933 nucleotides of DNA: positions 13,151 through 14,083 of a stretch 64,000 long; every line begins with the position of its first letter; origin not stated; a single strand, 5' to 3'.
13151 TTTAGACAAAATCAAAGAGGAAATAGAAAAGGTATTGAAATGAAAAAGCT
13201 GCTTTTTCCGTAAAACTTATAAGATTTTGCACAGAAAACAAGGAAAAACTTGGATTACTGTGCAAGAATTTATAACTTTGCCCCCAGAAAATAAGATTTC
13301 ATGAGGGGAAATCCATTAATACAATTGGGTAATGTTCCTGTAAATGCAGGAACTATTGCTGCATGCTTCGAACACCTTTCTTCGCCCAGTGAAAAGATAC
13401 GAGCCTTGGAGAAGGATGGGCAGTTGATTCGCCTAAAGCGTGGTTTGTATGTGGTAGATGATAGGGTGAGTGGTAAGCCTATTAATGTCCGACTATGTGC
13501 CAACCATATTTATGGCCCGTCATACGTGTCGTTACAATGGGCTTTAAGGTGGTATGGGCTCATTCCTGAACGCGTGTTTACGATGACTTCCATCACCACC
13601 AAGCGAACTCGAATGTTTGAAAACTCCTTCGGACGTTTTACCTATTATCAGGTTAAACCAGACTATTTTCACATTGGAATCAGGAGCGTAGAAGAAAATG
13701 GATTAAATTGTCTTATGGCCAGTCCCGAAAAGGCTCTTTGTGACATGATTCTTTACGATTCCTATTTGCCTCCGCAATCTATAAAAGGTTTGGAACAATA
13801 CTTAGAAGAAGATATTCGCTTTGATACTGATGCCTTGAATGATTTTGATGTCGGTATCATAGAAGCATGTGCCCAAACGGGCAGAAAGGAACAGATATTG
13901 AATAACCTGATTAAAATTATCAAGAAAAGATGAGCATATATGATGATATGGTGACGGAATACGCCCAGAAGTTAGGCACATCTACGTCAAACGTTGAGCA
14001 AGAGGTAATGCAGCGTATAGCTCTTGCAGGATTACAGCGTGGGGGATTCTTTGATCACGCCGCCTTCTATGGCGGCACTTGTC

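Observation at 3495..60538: Period-7 (TTGANNN)n micro-arrays follow a strict strand rule: closed in all three frames behind genes, open heptad linkers inside genes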

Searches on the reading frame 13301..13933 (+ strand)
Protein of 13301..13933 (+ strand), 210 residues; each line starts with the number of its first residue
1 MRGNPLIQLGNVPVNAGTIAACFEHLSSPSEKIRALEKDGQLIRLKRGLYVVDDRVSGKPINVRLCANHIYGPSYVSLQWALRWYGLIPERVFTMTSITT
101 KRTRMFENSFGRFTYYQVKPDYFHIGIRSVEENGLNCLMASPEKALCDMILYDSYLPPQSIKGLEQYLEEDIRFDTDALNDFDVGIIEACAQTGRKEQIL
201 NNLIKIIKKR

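Call 7: search_protein_families(library=pfam, proteins=[window:13301-13933:+])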
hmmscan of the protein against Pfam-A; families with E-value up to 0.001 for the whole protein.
window:13301-13933:+ (210 aa): 1 family
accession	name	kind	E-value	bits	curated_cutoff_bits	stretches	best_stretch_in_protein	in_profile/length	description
PF13338.12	AbiEi_4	-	0.0002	21.9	25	1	26-52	22-48/49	Transcriptional regulator, AbiEi antitoxin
